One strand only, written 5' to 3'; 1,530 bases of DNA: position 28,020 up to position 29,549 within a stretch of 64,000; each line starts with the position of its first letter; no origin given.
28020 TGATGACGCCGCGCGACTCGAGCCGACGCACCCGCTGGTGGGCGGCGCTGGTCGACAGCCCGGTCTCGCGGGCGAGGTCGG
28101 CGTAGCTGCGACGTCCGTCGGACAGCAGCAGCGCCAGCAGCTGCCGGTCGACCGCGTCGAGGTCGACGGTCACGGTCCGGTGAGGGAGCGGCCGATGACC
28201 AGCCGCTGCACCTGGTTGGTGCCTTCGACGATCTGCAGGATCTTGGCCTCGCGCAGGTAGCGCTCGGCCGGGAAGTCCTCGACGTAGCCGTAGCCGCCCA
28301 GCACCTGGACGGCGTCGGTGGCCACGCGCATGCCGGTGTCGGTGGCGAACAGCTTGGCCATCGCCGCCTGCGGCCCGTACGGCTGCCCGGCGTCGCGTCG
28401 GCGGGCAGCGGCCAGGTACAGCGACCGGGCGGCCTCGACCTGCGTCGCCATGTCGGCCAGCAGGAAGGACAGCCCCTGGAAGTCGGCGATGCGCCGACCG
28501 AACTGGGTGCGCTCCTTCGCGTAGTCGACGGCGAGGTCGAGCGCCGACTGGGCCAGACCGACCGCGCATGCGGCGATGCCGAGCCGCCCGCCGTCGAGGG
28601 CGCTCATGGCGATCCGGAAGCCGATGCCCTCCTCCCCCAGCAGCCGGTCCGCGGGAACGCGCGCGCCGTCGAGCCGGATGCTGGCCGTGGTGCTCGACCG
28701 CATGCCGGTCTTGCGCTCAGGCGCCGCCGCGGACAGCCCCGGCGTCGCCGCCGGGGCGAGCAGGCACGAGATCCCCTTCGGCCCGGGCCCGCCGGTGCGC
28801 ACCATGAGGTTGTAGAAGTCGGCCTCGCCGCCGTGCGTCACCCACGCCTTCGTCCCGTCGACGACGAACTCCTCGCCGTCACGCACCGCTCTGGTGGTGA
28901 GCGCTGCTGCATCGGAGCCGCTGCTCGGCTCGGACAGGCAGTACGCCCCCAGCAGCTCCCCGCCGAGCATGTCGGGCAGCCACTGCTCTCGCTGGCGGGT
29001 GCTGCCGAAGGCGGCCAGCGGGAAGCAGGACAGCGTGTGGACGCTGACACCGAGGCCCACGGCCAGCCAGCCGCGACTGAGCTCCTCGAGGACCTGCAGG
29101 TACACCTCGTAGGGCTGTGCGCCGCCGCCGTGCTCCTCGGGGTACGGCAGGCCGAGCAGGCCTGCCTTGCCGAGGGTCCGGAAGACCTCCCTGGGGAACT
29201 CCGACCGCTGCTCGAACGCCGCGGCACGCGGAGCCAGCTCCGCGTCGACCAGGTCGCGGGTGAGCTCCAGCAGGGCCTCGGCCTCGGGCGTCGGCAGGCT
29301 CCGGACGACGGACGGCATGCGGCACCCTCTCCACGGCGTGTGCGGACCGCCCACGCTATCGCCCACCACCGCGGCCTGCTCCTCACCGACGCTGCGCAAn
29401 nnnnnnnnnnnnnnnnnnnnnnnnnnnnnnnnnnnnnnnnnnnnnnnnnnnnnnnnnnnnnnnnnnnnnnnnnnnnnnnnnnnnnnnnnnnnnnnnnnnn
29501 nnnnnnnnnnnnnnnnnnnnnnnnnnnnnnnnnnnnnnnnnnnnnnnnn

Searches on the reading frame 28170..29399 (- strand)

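Call 82: search_protein_families(library=ncbifam, proteins=[window:28170-29399:-], max_evalue=1e-10)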
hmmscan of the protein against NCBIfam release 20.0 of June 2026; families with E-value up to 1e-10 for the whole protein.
window:28170-29399:- (409 aa): 21 families
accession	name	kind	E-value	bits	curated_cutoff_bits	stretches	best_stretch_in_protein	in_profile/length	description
NF042972.1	AcrlCoAredClosAcrC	equivalog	5.9e-108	360.9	640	1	39-406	8-376/378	acryloyl-CoA reductase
NF043006.1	CyhCrbnylCoADH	equivalog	1.1e-93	314.2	650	1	43-406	11-375/380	cyclohexane-1-carbonyl-CoA dehydrogenase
NF042439.1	SulpropCoADesulf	equivalog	1.7e-75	254.2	600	1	47-406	4-370/379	3-sulfinopropanoyl-CoA desulfinase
NF058590.1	AcCoDHFadEBacil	equivalog_domain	8.1e-73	245.9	600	1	39-404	24-408/586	acyl-CoA dehydrogenase FadE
NF045652.1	ProlPCPDhRedW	equivalog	1e-69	235.2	650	1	39-406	3-373/376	L-prolyl-[peptidyl-carrier protein] dehydrogenase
NF045552.1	GlutCoADH_Des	equivalog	1.1e-68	232.3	470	1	39-403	8-376/387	glutaryl-CoA dehydrogenase Acd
TIGR03207.1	cyc_hxne_CoA_dh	equivalog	7.8e-61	205.8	575.35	1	38-405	3-370/372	cyclohexanecarboxyl-CoA dehydrogenase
NF053553.1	prodigi_MBC_PigA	equivalog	1.9e-55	188.5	500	1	55-406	24-379/381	prodigiosin MBC biosynthesis dehydrogenase PigA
NF008997.0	PRK12341.1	equivalog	2.8e-54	184.6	537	1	37-406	6-376/382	acyl-CoA dehydrogenase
NF052270.1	Staph_DH_FadE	equivalog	1.9e-41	142.1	600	1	38-408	24-395/400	acyl-CoA dehydrogenase FadE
NF002885.1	PRK03354.1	equivalog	2e-38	132.4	540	1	62-405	32-372/378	crotonobetainyl-CoA dehydrogenase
NF049984.1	Rv1679_FadE16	equivalog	2.2e-38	132.4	600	1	58-408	15-367/371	Rv1679 family acyl-CoA dehydrogenase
TIGR03203.1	pimD_small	equivalog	9.3e-33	113.8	652.7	1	64-386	34-356/378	pimeloyl-CoA dehydrogenase small subunit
NF007000.1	PRK09463.1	subfamily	1.6e-27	96.2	600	1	63-400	69-428/726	acyl-CoA dehydrogenase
NF037942.1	ac_ACP_DH_MbtN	equivalog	6.6e-25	87.6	700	1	45-398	7-357/376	mycobactin biosynthesis acyl-ACP dehydrogenase MbtN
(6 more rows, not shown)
